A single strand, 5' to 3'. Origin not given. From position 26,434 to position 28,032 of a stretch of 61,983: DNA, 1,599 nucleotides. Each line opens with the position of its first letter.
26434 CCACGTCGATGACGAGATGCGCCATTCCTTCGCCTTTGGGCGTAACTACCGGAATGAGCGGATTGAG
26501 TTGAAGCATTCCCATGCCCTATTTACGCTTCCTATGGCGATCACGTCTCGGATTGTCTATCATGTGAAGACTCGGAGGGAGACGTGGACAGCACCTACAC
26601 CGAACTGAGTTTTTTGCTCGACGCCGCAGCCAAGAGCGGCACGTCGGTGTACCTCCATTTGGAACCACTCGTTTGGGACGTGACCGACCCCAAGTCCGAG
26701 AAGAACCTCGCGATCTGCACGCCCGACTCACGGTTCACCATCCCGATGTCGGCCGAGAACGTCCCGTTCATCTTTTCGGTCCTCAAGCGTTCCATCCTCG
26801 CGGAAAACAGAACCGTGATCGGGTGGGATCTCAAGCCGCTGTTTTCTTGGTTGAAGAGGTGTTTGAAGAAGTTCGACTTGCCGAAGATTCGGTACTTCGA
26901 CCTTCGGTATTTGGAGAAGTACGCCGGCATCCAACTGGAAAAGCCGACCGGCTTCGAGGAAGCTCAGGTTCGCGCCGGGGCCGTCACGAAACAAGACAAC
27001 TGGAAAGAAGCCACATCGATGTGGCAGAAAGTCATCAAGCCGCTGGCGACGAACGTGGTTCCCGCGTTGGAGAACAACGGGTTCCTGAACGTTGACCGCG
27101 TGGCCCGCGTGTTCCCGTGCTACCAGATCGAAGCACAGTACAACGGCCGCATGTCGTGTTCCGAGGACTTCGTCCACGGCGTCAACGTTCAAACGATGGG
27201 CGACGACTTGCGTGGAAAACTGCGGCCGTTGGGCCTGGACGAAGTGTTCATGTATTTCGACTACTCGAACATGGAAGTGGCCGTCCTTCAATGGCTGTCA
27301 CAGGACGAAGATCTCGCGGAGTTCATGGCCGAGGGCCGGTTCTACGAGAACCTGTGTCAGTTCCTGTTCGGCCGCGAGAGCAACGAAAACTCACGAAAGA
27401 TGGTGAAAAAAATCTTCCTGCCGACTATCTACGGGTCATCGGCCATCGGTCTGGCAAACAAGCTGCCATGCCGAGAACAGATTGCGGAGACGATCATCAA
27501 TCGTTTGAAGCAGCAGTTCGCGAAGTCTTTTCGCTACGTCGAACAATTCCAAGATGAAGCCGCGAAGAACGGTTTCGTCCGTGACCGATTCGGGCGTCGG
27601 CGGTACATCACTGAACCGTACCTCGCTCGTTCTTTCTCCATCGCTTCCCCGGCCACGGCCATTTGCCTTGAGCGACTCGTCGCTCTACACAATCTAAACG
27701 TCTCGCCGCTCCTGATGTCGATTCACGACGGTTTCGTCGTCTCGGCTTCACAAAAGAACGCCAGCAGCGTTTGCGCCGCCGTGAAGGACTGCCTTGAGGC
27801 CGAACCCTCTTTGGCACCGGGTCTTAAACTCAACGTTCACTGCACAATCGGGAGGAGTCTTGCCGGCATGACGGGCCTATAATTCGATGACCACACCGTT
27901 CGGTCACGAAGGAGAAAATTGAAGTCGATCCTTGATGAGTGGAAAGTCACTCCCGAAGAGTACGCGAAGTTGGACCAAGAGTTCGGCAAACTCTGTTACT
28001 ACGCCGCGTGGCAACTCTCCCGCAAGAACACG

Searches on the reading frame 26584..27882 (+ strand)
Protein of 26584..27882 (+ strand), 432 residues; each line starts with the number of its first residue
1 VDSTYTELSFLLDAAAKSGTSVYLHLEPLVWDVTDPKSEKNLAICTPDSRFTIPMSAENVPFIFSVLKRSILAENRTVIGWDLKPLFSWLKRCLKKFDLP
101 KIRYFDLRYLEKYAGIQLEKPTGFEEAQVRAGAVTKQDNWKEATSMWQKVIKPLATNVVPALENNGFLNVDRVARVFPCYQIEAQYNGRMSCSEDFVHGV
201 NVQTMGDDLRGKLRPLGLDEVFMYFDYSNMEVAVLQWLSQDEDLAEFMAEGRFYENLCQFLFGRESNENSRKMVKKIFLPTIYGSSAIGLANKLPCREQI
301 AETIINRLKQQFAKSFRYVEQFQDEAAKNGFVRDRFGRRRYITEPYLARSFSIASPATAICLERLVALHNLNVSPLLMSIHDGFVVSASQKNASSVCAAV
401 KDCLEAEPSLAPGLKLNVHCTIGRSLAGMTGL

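Call 8: search_dna_similar(query=window:26584-27882:+, collection=phages, mode=protein, max_rows=20)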
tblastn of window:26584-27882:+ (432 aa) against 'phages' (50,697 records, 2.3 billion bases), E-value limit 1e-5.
Records with a match: 229; places in all: 229; records where one place covers at least 80% of the query: 1.
Best place of each record, by identity: <60% 229.
By first word of the organism name: Mycobacterium 146; Microbacterium 41; Bacteriophage 12; Bacillus 6; Fromanvirus 4; Streptomyces 3; Staphylococcus 3; Listeria 3; Curtobacterium 2; Acinetobacter 2; and 5 more.
By host as written in the record: Mycobacterium smegmatis mc2 155 111; - 21; Microbacterium foliorum NRRL B-24224 20; Mycobacterium smegmatis mc#155 18; Microbacterium foliorum NRRL B-24224 SEA 18; Mycobacterium tuberculosis; Mycobacterium smegmatis 5; Mycobacterium smegmatis mc2155 4; Listeria monocytogenes 3; and 21 more.
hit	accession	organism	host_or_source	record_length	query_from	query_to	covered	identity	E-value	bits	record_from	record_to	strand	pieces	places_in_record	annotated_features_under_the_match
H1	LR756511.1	uncultured phage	metagenomic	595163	7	427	97%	31.4%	4e-59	214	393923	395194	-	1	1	record has no annotation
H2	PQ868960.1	Curtobacterium phage Buldak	Curtobacterium flaccumfaciens NRRL ...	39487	108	407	69%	23.9%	4e-6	55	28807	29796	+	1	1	39: DNA polymerase I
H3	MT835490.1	Bacteriophage sp.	human fecal samples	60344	147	423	64%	24.6%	4e-9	65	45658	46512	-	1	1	record has no annotation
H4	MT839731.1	Bacteriophage sp.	human fecal samples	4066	174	423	58%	26.3%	2e-13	78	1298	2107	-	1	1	record has no annotation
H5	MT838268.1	Bacteriophage sp.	human fecal samples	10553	169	425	59%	24.6%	4e-8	62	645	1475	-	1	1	record has no annotation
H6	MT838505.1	Bacteriophage sp.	human fecal samples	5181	124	420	69%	20.9%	1e-7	60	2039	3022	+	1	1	record has no annotation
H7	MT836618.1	Bacteriophage sp.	human fecal samples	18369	170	420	58%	24.5%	2e-12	76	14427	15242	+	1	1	record has no annotation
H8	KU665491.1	Bacillus phage Mgbh1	Bacillus sp. MGK1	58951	174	415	56%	25.1%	2e-10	69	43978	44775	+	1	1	DNA-directed DNA polymerase-like protein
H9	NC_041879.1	Bacillus phage Mgbh1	Bacillus sp. MGK1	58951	174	415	56%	25.1%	2e-10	69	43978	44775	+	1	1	DNA polymerase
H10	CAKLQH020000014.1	Acinetobacter phage MD-2021a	not known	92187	124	406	66%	21.4%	2e-8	63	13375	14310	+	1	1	polA: DNA polymerase I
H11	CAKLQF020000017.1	Acinetobacter phage MD-2021a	not known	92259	124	406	66%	21.4%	2e-8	63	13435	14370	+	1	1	polA: DNA polymerase I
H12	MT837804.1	Bacteriophage sp.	human fecal samples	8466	187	423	55%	25.0%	7e-13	77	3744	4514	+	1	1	record has no annotation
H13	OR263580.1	Streptomyces phage Samy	Streptomyces ambofaciens ATCC 23877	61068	161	404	56%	24.0%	3e-8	62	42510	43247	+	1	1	DNA polymerase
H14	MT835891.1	Bacteriophage sp.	human fecal samples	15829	174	420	57%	23.7%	6e-9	64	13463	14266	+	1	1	record has no annotation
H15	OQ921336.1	Bacillus phage SPO1L1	Bacillus subtilis BEST7003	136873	151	405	59%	22.8%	7e-6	55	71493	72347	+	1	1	hypothetical protein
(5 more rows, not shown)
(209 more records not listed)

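Call 13: find_related_loci(query=window:26584-27879:+, collection=viral_contigs, flank=6000)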
Query window:26584-27879:+ (432 aa) in viral_contigs; peptide patterns used: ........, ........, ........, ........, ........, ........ (x = any residue, [..] = any of these).
1 stretches matched a pattern; 1 encode a relative of the query (tblastn E <= 1e-3); 1 distinct loci.
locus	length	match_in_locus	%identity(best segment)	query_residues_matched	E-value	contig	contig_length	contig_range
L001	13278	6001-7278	65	1-427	0e+0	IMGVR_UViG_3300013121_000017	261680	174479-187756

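Call 23: find_homologous_proteins(query=window:26584-27879:+, max_evalue=1e-20)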
Query window:26584-27879:+ (432 aa): 26 proteins with E <= 1e-20 among 7099 candidates.
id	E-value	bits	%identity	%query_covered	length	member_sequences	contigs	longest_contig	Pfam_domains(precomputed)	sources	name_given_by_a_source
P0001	1.5e-291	984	100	100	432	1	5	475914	PF00476.27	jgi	jgi:hypothetical protein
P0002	6.8e-254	860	86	100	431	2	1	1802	PF00476.27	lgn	-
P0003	9.1e-243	824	82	100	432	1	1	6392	PF00476.27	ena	-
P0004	7.1e-200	682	69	100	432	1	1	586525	PF00476.27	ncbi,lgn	-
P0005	5.2e-197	673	69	100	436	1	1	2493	PF00476.27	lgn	-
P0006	7.2e-191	653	67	100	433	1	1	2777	PF00476.27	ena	-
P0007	1.0e-189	649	67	99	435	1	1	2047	PF00476.27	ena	-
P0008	9.6e-189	646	67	100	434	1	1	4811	PF00476.27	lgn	-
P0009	2.1e-186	638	67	99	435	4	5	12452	PF00476.27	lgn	-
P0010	4.7e-181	620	65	99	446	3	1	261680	PF00476.27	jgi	-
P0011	1.1e-179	616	63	100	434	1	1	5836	PF00476.27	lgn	-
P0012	2.8e-178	611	64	99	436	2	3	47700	PF00476.27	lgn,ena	-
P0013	6.7e-172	590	62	99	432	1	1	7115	PF00476.27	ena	-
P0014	1.8e-149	516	56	100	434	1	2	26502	PF00476.27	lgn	-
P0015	4.6e-136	472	53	100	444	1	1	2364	PF00476.27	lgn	-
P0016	2.2e-109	384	61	68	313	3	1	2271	PF00476.27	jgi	jgi:DNA polymerase I-like protein with 3'-5' exonuclease and polymerase domains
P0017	1.9e-75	273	37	97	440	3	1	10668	PF00476.27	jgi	-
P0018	2.2e-68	249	37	97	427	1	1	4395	PF00476.27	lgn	-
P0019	1.5e-66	243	34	100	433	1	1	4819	PF00476.27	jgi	jgi:hypothetical protein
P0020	8.9e-65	237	33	95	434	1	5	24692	PF00476.27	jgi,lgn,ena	-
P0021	1.2e-64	237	34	95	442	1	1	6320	PF00476.27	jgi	jgi:hypothetical protein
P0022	2.0e-59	220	34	96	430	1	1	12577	PF00476.27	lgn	-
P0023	3.1e-58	216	32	98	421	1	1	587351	PF00476.27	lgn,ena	-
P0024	1.6e-55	207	32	95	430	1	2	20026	PF00476.27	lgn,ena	-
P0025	4.8e-55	205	35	84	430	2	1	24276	PF00476.27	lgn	-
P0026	1.3e-43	168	30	97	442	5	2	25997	PF00476.27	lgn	-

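Call 24: find_encoding_contigs(protein=P0004, flank=4000, max_places=2)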
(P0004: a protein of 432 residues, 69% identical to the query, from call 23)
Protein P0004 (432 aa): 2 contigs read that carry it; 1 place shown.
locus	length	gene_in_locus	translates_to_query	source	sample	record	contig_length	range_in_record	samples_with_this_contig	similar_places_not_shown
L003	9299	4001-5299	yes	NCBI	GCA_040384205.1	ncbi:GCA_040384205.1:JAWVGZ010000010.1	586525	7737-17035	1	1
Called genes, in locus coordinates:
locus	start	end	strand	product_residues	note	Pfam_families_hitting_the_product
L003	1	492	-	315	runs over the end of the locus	PF03320:FBPase_glpX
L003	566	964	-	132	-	-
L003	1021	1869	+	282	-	-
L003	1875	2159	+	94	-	-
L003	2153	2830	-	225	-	-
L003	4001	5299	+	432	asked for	PF00476:DNA_pol_A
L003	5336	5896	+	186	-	-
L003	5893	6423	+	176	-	PF00293:NUDIX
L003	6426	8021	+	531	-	PF20307:divDNAB (weak), PF03796:DnaB_C (weak)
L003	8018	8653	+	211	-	-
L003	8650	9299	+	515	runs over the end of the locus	PF00133:tRNA-synt_1 (weak), PF01406:tRNA-synt_1e (weak), PF09334:tRNA-synt_1g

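Call 25: find_encoding_contigs(protein=P0003, flank=4000, max_places=2)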
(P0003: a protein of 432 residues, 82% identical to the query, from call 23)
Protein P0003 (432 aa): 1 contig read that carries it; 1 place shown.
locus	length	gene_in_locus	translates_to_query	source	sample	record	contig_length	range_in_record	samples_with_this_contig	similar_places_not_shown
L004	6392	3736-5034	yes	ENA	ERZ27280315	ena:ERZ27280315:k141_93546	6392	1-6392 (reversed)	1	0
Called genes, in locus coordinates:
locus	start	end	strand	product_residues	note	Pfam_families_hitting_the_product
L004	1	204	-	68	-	?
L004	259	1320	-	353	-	-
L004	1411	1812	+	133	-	-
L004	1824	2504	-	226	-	-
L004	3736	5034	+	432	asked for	PF00476:DNA_pol_A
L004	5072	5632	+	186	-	-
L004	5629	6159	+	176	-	PF00293:NUDIX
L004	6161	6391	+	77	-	?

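Call 26: find_encoding_contigs(protein=P0009, flank=4000, max_places=5)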
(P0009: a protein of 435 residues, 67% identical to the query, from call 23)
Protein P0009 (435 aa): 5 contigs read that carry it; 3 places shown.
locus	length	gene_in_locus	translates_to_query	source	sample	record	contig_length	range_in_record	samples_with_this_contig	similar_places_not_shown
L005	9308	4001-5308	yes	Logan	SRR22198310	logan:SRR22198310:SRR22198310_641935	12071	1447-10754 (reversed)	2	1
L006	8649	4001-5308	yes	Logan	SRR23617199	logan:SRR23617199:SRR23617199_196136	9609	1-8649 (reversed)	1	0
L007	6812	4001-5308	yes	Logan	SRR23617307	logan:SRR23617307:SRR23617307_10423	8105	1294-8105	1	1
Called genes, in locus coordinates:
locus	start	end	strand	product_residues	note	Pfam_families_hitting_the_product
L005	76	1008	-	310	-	PF03320:FBPase_glpX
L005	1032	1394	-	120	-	-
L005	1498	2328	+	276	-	-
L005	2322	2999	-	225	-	-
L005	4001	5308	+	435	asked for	PF00476:DNA_pol_A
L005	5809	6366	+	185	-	-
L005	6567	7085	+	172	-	PF00293:NUDIX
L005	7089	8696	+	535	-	PF03796:DnaB_C (weak)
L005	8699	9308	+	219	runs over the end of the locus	-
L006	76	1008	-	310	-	PF03320:FBPase_glpX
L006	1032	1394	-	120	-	-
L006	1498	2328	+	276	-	-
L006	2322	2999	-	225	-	-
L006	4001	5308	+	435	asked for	PF00476:DNA_pol_A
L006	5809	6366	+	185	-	-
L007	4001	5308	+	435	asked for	PF00476:DNA_pol_A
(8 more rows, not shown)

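Call 27: find_encoding_contigs(protein=P0012, flank=4000, max_places=3)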
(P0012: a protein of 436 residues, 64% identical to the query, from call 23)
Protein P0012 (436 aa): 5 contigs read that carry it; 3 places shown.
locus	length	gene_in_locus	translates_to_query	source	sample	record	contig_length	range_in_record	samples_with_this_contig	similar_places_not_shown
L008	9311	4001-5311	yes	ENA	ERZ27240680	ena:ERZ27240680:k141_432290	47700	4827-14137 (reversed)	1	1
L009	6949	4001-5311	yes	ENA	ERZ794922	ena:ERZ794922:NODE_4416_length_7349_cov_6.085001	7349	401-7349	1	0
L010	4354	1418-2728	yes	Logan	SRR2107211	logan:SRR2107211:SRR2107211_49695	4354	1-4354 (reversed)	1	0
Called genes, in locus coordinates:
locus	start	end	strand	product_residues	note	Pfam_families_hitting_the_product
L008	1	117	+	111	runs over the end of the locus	-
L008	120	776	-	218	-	PF13671:AAA_33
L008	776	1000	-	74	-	PF07068:Gp23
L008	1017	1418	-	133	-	-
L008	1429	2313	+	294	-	-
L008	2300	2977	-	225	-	-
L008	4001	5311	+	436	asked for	PF00476:DNA_pol_A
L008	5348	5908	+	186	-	-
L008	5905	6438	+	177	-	PF00293:NUDIX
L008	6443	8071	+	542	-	PF20307:divDNAB (faint), PF03796:DnaB_C (weak)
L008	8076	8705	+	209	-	-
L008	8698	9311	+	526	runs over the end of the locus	PF00133:tRNA-synt_1 (weak), PF09334:tRNA-synt_1g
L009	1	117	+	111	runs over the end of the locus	-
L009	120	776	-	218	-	PF13671:AAA_33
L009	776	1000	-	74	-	PF07068:Gp23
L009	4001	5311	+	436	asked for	PF00476:DNA_pol_A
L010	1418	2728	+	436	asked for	PF00476:DNA_pol_A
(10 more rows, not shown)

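Call 28: find_encoding_contigs(protein=P0014, flank=4000, max_places=2)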
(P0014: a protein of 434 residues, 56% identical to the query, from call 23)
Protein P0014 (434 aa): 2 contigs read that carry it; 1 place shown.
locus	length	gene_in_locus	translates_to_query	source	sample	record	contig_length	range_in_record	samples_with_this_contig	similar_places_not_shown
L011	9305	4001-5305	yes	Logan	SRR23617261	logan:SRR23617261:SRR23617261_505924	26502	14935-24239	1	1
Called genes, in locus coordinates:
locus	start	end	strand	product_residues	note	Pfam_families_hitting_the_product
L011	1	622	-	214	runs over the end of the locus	PF13671:AAA_33 (weak)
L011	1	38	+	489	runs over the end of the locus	PF00270:DEAD, PF04851:ResIII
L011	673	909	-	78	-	-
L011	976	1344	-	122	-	-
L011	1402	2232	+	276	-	-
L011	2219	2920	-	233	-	-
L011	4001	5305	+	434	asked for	PF00476:DNA_pol_A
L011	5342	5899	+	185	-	-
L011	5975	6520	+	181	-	PF00293:NUDIX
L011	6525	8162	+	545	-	PF03796:DnaB_C (weak), PF06745:ATPase (weak)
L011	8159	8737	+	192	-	-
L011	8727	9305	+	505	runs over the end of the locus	PF00133:tRNA-synt_1 (faint), PF09334:tRNA-synt_1g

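Call 29: find_encoding_contigs(protein=P0013, flank=4000, max_places=2)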
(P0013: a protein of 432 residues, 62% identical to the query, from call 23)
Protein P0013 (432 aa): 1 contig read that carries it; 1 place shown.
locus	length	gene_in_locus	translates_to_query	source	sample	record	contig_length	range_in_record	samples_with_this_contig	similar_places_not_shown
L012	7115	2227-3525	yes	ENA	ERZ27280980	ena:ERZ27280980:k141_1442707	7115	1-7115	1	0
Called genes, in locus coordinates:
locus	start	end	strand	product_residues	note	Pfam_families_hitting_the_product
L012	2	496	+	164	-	?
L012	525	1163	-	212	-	-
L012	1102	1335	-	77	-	-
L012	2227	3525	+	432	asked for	PF00476:DNA_pol_A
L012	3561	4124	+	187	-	-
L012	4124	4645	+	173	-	PF00293:NUDIX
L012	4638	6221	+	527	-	PF03796:DnaB_C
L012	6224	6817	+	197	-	-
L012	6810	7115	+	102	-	?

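Call 30: find_encoding_contigs(protein=P0011, flank=4000, max_places=2)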
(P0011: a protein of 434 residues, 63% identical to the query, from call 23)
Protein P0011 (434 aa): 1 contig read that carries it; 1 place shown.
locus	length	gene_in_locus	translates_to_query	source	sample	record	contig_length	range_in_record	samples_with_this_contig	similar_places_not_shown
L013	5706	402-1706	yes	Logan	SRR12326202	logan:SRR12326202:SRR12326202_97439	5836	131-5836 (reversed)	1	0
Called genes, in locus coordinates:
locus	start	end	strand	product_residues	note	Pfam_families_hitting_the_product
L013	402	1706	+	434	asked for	PF00476:DNA_pol_A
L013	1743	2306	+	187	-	-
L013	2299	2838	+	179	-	PF00293:NUDIX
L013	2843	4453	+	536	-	PF13481:AAA_25 (weak), PF03796:DnaB_C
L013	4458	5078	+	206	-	-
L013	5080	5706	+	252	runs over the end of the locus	?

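Call 31: find_encoding_contigs(protein=P0017, flank=4000, max_places=2)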
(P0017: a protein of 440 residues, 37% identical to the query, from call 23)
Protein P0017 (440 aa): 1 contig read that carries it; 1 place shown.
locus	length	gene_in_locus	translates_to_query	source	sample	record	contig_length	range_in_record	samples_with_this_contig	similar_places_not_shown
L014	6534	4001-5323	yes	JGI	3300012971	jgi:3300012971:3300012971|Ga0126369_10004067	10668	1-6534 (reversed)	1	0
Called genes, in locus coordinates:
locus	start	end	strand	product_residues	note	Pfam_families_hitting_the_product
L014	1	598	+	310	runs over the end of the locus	PF02729:OTCace_N, PF00185:OTCace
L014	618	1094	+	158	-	-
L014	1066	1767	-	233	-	-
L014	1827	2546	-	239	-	PF05050:Methyltransf_21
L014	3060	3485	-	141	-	-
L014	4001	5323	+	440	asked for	PF00476:DNA_pol_A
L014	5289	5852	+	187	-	-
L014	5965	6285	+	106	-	-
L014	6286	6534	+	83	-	?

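Call 49: find_encoding_contigs(protein=P0008, flank=4000, max_places=2)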
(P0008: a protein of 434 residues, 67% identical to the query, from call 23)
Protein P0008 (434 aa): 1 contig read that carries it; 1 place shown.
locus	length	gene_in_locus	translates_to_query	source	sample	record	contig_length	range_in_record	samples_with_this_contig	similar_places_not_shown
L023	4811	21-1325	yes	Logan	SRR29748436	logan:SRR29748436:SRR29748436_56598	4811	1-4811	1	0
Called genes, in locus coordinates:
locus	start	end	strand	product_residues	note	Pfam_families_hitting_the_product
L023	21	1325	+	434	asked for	PF00476:DNA_pol_A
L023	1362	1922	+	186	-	-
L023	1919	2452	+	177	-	PF00293:NUDIX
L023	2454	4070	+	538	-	PF03796:DnaB_C, PF06745:ATPase (weak)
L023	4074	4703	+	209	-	-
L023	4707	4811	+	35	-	?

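Call 50: find_encoding_contigs(protein=P0015, flank=4000, max_places=2)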
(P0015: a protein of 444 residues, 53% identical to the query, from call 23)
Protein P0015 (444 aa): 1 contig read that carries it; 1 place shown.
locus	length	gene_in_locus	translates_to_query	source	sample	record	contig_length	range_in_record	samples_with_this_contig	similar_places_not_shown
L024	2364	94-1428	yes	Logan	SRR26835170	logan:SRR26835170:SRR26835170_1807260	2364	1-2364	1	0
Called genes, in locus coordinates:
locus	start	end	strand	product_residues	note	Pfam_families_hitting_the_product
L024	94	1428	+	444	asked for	PF00476:DNA_pol_A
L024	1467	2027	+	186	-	-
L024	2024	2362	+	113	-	?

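Call 51: find_encoding_contigs(protein=P0023, flank=5000, max_places=2)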
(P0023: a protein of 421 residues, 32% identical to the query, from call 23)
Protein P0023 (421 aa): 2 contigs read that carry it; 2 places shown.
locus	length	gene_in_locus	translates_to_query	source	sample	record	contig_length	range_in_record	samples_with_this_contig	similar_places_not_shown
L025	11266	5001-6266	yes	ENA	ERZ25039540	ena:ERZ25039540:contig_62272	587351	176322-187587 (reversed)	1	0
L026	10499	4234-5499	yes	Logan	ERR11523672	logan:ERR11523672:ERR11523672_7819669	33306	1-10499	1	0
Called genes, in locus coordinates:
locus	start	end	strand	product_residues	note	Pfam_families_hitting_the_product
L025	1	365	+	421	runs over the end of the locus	PF12323:HTH_OrfB_IS605, PF01385:OrfB_IS605, PF07282:Cas12f1-like_TNB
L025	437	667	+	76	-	-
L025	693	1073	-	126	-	-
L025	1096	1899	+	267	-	-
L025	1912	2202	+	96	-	-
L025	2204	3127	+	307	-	PF02729:OTCace_N, PF00185:OTCace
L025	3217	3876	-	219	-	-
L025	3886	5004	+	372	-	-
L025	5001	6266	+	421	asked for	PF00476:DNA_pol_A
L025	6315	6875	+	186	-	-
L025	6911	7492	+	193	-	PF00293:NUDIX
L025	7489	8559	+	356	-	PF07726:AAA_3, PF07728:AAA_5, PF17863:AAA_lid_2 (faint)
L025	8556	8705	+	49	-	-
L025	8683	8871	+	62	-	PF11154:DUF2934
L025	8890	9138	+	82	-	-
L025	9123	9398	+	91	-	-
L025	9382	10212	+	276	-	PF01882:DUF58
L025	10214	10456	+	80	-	-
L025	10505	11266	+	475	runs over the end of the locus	-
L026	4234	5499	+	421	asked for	PF00476:DNA_pol_A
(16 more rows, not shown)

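Call 52: find_encoding_contigs(protein=P0020, flank=5000, max_places=3)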
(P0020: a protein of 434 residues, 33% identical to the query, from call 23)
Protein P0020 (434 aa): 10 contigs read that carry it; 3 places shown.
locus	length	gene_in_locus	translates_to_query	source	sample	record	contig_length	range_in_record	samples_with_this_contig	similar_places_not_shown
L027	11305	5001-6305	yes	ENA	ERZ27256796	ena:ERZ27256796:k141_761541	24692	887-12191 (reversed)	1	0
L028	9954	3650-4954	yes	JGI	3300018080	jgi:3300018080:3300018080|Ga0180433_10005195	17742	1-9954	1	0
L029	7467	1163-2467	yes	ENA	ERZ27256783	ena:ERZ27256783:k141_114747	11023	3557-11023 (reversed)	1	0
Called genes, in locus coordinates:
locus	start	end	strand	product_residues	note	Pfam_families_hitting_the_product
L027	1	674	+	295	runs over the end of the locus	-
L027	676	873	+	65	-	-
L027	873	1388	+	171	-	-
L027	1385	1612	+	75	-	-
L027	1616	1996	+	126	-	-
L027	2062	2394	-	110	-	-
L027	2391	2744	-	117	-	-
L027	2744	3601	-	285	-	PF02086:MethyltransfD12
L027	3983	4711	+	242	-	PF09250:Prim-Pol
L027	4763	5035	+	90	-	-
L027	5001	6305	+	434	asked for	PF00476:DNA_pol_A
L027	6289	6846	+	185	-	-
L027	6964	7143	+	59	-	-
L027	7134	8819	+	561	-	PF03796:DnaB_C, PF06745:ATPase, PF13481:AAA_25 (weak)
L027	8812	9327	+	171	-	-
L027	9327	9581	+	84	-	-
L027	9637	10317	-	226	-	-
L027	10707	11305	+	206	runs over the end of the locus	-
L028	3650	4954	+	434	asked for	PF00476:DNA_pol_A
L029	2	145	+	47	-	?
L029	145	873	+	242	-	PF09250:Prim-Pol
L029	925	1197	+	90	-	-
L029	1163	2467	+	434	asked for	PF00476:DNA_pol_A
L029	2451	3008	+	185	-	-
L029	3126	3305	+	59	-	-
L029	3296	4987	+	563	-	PF03796:DnaB_C, PF06745:ATPase, PF13481:AAA_25 (weak)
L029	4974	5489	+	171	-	-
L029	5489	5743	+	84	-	-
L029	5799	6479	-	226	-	-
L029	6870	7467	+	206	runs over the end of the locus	-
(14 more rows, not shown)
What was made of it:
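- In one distant relative group (L027-L029) a Prim-Pol primase gene occupies the equivalent position upstream of polA (call 52).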

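Call 67: search_protein_families(library=pfam, proteins=[window:26584-27879:+], max_evalue=0.01)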
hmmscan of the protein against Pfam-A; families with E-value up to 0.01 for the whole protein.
window:26584-27879:+ (432 aa): 1 family
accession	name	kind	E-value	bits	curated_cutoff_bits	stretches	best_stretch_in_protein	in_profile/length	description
PF00476.26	DNA_pol_A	-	2.6e-27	96.2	34.3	1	173-425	104-378/381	DNA polymerase family A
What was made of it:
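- The site lies between divergent transcription units at the head of the replication genes (calls 24-29, 67).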

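Call 68: search_protein_families(library=phrogs, proteins=[window:26584-27879:+], max_evalue=0.001)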
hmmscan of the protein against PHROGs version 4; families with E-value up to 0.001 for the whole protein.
window:26584-27879:+ (432 aa): 3 families
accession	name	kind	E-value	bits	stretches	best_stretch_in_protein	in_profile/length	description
phrog_17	-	DNA, RNA and nucleotide metabolism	3.4e-16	59.4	1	174-431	959-1235/1445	DNA polymerase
phrog_5995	-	DNA, RNA and nucleotide metabolism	2.6e-10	41.3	1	281-344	4-67/236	DNA polymerase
phrog_2573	-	DNA, RNA and nucleotide metabolism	2.5e-09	37.7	1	219-335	16-150/336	DNA polymerase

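Call 87: search_protein_families(library=pfam, proteins=[L025:3886-5001:+, L025:3220-3876:-, L027:4763-5032:+, L014:3063-3485:-, L003:2156-2830:-], max_evalue=0.01)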
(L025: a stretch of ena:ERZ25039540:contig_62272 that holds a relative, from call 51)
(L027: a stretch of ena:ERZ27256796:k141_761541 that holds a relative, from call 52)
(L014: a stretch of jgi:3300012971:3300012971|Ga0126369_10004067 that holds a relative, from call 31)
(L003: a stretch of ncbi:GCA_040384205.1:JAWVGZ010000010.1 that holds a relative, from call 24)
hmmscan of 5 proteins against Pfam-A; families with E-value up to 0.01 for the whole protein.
L025:3886-5001:+ (372 aa): 0 families

L025:3220-3876:- (219 aa): 0 families

L027:4763-5032:+ (90 aa): 0 families

L014:3063-3485:- (141 aa): 0 families

L003:2156-2830:- (225 aa): 0 families

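Call 106: search_solved_structures(query=window:26584-27879:+, max_evalue=0.001)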
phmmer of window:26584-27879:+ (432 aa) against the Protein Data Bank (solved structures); distinct sequences matched with E-value up to 0.001: 62 (the best 60 are shown).
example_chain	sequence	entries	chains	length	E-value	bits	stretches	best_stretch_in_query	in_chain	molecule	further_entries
4bwj_A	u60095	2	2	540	8.7e-18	67.8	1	172-418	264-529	DNA POLYMERASE I, THERMOSTABLE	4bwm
5w6k_A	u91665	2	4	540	3.1e-17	66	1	172-418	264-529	DNA polymerase I, thermostable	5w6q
5o7t_A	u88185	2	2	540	3.3e-17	65.9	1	172-418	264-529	DNA polymerase I, thermostable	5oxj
2ktq_A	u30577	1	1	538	3.5e-17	65.8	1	172-418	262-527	PROTEIN (LARGE FRAGMENT OF DNA POLYMERASE I)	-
4ktq_A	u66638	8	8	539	3.6e-17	65.8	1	172-418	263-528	PROTEIN (LARGE FRAGMENT OF DNA POLYMERASE I) | DNA polymerase I, thermostable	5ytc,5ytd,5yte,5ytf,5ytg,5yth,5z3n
1jxe_A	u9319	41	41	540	3.6e-17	65.8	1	172-418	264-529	TAQ DNA POLYMERASE I | PROTEIN (LARGE FRAGMENT OF DNA POLYMERASE I) | DNA polymerase I, thermostable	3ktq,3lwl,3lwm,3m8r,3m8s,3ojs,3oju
1qtm_A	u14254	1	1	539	3.6e-17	65.8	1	172-418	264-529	DNA POLYMERASE I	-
1qss_A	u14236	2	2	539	3.6e-17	65.8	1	172-418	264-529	DNA POLYMERASE I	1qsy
6fbc_A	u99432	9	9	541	3.6e-17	65.8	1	172-418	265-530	DNA polymerase I, thermostable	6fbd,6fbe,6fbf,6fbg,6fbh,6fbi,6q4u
1ktq_A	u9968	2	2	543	3.7e-17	65.7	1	172-418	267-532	DNA POLYMERASE I | PROTEIN (DNA POLYMERASE I)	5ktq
3po4_A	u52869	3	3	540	6.2e-17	65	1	172-418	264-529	DNA polymerase I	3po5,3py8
4xiu_A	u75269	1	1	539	6.8e-17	64.9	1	172-418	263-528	DNA polymerase I, thermostable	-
4n56_A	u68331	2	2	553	7.4e-17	64.7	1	172-418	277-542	DNA polymerase I, thermostable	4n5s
8xk9_A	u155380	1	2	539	8.4e-17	64.6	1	172-418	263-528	DNA polymerase I, thermostable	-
8xk7_A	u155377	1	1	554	8.9e-17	64.5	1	172-418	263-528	DNA polymerase I, thermostable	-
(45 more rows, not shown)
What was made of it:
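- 26584..27882 (+): Family A DNA polymerase gene (432 aa), on the same strand as the RNA. Pfam PF00476 (call 67); PDB matches to Taq and Bst Pol I (call 106).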
